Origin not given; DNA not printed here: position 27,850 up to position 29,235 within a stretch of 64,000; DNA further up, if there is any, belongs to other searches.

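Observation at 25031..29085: Fe-ADH, LicC-aminotransferase fusion and opine-dehydrogenase-like enzyme as tailoring steps on phosphonoacetaldehyde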

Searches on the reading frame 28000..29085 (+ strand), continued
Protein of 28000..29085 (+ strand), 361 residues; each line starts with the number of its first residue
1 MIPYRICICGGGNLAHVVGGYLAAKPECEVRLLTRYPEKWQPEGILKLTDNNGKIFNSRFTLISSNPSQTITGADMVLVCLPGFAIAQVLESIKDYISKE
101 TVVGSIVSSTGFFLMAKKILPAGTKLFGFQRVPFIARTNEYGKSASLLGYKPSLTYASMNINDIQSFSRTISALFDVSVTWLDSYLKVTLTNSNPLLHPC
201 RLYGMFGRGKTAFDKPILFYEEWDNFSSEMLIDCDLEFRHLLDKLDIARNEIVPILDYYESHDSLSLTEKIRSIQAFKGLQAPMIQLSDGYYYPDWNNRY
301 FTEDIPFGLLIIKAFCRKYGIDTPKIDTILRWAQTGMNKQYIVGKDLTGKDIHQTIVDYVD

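Call 70: search_protein_families(library=pfam, proteins=[P0363, P0381, P0448, P0452, P0475, P0388, P0494, P0416])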
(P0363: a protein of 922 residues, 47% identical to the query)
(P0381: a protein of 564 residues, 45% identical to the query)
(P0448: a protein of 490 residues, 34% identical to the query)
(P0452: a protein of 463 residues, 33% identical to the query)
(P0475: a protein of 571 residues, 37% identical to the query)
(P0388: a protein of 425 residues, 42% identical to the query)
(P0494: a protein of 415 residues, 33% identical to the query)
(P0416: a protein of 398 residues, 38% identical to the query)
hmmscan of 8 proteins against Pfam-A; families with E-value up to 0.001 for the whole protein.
P0363 (922 aa): 3 families
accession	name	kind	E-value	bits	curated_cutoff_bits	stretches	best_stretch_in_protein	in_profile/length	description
PF04991.19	LicD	-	3.2e-37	129.2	22.6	1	354-461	1-105/227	LicD family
PF02317.23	Octopine_DH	-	3.2e-31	108.8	30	1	179-333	3-149/150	NAD/NADP octopine/nopaline dehydrogenase, alpha-helical domain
PF02558.23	ApbA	-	2.4e-05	24.4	22.2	1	4-101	1-98/150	Ketopantoate reductase PanE/ApbA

P0381 (564 aa): 2 families
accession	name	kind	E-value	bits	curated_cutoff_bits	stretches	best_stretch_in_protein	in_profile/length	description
PF04991.19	LicD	-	2.1e-31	110.2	22.6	1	329-441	1-111/227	LicD family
PF02317.23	Octopine_DH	-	9e-27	94.4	30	1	144-293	5-147/150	NAD/NADP octopine/nopaline dehydrogenase, alpha-helical domain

P0448 (490 aa): 2 families
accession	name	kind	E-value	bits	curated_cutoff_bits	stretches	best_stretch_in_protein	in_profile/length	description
PF02317.23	Octopine_DH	-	3.5e-27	95.7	30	1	314-472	2-150/150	NAD/NADP octopine/nopaline dehydrogenase, alpha-helical domain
PF01467.32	CTP_transf_like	-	1.3e-14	55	21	1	8-97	2-88/133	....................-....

P0452 (463 aa): 4 families
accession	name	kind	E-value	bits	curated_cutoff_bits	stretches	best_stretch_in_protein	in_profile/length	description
PF02317.23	Octopine_DH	-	1.7e-19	70.7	30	1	313-446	2-122/150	NAD/NADP octopine/nopaline dehydrogenase, alpha-helical domain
PF01467.32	CTP_transf_like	-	2.7e-14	54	21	1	9-92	2-82/133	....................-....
PF02558.23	ApbA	-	0.00034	20.7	22.2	1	138-233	2-96/150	Ketopantoate reductase PanE/ApbA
PF01210.29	NAD_Gly3P_dh_N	-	0.00059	20.3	23.1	0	136-233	1-99/158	NAD-dependent glycerol-3-phosphate dehydrogenase N-terminus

P0475 (571 aa): 5 families
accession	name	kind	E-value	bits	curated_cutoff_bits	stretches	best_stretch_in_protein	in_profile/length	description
PF04991.19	LicD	-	7e-28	98.7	22.6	2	45-156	1-101/227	LicD family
PF02317.23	Octopine_DH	-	2.1e-18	67.2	30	1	416-568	3-146/150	NAD/NADP octopine/nopaline dehydrogenase, alpha-helical domain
PF02558.23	ApbA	-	1.6e-07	31.5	22.2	1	248-342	1-97/150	Ketopantoate reductase PanE/ApbA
PF01210.29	NAD_Gly3P_dh_N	-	1.2e-05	25.7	23.1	1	248-342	2-100/158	NAD-dependent glycerol-3-phosphate dehydrogenase N-terminus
PF03807.23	F420_oxidored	-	3.6e-05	24.7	21.6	1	248-338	2-86/94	NADP oxidoreductase coenzyme F420-dependent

P0388 (425 aa): 2 families
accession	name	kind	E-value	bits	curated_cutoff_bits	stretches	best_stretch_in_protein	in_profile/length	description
PF02317.23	Octopine_DH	-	2.1e-22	80.2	30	1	235-420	3-147/150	NAD/NADP octopine/nopaline dehydrogenase, alpha-helical domain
PF02558.23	ApbA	-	0.00044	20.3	22.2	1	19-120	1-98/150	Ketopantoate reductase PanE/ApbA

P0494 (415 aa): 1 family
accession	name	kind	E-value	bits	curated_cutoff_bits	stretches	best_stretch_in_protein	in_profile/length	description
PF02317.23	Octopine_DH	-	2.5e-28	99.4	30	1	204-381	2-150/150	NAD/NADP octopine/nopaline dehydrogenase, alpha-helical domain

P0416 (398 aa): 4 families
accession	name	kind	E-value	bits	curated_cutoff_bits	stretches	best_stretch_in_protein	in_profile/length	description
PF02317.23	Octopine_DH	-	3.7e-25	89.1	30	1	195-360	2-149/150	NAD/NADP octopine/nopaline dehydrogenase, alpha-helical domain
PF01210.29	NAD_Gly3P_dh_N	-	2.1e-07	31.5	23.1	1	16-110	1-97/158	NAD-dependent glycerol-3-phosphate dehydrogenase N-terminus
PF03807.23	F420_oxidored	-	4.4e-05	24.4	21.6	1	16-102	1-79/94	NADP oxidoreductase coenzyme F420-dependent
PF02558.23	ApbA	-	0.0001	22.4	22.2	1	17-128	1-113/150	Ketopantoate reductase PanE/ApbA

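Call 71: fold_search(model_id=the predicted structure, library=pdb)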
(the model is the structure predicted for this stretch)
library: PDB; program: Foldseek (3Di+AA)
matches with E <= 10: 1738; with E <= 0.001: 681
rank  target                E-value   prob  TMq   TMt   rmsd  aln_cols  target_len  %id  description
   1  3iqd                  1.6e-32  1.00  0.82  0.74   3.6       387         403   27  Structure of Octopine-dehydrogenase in complex with NADH and Agmatine (released 2010-08-25)
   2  3c7a                  4.5e-32  1.00  0.79  0.71   4.4       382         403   27  A structural basis for substrate and stereo selectivity in octopine dehydrogenase (ODH-NADH) (released 2008-07-22)
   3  3c7d                  8.5e-32  1.00  0.79  0.73   5.4       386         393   26  A structural basis for substrate and stereo selectivity in octopine dehydrogenase (ODH-NADH-Pyruvate) (released 2008-07-22)
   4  1bg6                  2.7e-20  1.00  0.76  0.78   4.6       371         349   18  CRYSTAL STRUCTURE OF THE N-(1-D-CARBOXYLETHYL)-L-NORVALINE DEHYDROGENASE FROM ARTHROBACTER SP. STRAIN 1C (released 1999-01-13)
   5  6c4t                  1.7e-15  1.00  0.67  0.58   7.3       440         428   12  Staphylopine dehydrogenase (SaODH) - NADP+ bound (released 2018-04-11)
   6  6c4l                  3.2e-15  1.00  0.71  0.62   6.3       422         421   13  Yersinopine dehydrogenase (YpODH) - Apo (released 2018-04-11)
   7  6c4m                  3.8e-15  1.00  0.70  0.61   6.6       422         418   13  Yersinopine dehydrogenase (YpODH) - NADP+ bound (released 2018-04-11)
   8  6gmz_A                4.3e-15  1.00  0.67  0.58   7.5       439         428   12  Staphylopine dehydrogenase in complex with Histidine tag and citrate (released 2019-04-10)
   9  6c4r                  6.4e-15  1.00  0.67  0.58   7.3       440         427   13  Staphylopine dehydrogenase (SaODH) - Apo (released 2018-04-11)
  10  6pbm_B                9.6e-15  1.00  0.68  0.59   6.2       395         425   13  Pseudopaline Dehydrogenase with NADP+ bound (released 2019-10-30)
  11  6pbm_A                1.4e-14  1.00  0.70  0.60   6.1       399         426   13  Pseudopaline Dehydrogenase with NADP+ bound (released 2019-10-30)
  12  6c4n_A                1.9e-14  1.00  0.70  0.61   6.2       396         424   13  Pseudopaline dehydrogenase (PaODH) - NADP+ bound (released 2018-04-11)
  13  3wfi_A                2.4e-14  1.00  0.60  0.68   6.4       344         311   15  The crystal structure of D-mandelate dehydrogenase (released 2014-07-23)
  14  6pbn_B                2.6e-14  1.00  0.68  0.59   6.3       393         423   13  Pseudopaline Dehydrogenase with (R)-Pseudopaline Soaked 1 hour (released 2019-10-30)
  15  3wfi_B                6.9e-14  1.00  0.53  0.60   7.6       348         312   16  The crystal structure of D-mandelate dehydrogenase (released 2014-07-23)
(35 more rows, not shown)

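Call 72: find_encoding_contigs(protein=P0448, flank=8000, max_places=3)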
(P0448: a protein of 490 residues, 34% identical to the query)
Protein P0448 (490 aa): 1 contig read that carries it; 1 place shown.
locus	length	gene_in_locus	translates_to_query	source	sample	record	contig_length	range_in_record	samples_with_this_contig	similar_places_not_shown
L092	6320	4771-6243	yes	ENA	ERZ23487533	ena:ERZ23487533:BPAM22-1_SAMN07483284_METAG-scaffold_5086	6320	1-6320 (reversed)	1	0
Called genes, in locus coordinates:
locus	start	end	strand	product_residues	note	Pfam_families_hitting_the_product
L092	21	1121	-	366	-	PF00266:Aminotran_5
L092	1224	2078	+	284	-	PF13714:PEP_mutase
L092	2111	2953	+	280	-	PF02826:2-Hacid_dh_C (weak), PF03446:NAD_binding_2, PF03807:F420_oxidored (weak), PF14833:NAD_binding_11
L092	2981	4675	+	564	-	PF01467:CTP_transf_like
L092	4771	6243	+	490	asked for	PF01467:CTP_transf_like, PF02317:Octopine_DH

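Call 73: find_encoding_contigs(protein=P0452, flank=8000, max_places=3)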
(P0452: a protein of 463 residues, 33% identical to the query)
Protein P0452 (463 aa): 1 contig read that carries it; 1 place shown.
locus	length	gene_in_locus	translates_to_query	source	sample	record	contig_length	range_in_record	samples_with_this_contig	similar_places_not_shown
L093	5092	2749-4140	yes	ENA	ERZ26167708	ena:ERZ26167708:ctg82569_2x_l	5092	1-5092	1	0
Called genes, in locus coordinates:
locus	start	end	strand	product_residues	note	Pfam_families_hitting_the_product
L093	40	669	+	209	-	PF05045:RgpF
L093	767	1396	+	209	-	-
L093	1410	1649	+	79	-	-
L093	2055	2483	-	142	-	PF03167:UDG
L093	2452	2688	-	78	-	-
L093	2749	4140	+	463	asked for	PF01467:CTP_transf_like, PF02317:Octopine_DH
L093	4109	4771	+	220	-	-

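Call 74: find_encoding_contigs(protein=P0475, flank=8000, max_places=3)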
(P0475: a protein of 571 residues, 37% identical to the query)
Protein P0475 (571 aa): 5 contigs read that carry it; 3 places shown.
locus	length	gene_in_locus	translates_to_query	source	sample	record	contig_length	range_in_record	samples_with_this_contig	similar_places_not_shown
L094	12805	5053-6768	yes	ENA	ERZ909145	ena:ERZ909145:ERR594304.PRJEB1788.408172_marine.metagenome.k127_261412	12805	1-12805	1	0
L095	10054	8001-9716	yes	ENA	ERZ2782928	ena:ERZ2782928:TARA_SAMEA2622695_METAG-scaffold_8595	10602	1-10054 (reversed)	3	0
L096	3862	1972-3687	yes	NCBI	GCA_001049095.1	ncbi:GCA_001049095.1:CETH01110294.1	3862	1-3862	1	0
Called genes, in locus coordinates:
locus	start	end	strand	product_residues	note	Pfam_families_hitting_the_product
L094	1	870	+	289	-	?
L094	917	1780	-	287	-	-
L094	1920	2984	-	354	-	-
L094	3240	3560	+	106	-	-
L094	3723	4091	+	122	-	-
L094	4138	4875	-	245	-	PF02732:ERCC4, PF21292:EME1-MUS81_C (weak)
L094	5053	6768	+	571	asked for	PF04991:LicD, PF01210:NAD_Gly3P_dh_N (faint), PF02558:ApbA (weak), PF02317:Octopine_DH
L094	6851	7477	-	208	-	-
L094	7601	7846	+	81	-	PF01753:zf-MYND (weak)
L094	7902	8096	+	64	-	-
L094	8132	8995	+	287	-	-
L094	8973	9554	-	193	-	-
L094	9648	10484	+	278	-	-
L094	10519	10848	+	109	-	-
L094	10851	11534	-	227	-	-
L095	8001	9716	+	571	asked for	PF04991:LicD, PF01210:NAD_Gly3P_dh_N (faint), PF02558:ApbA (weak), PF02317:Octopine_DH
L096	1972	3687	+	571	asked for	PF04991:LicD, PF01210:NAD_Gly3P_dh_N (faint), PF02558:ApbA (weak), PF02317:Octopine_DH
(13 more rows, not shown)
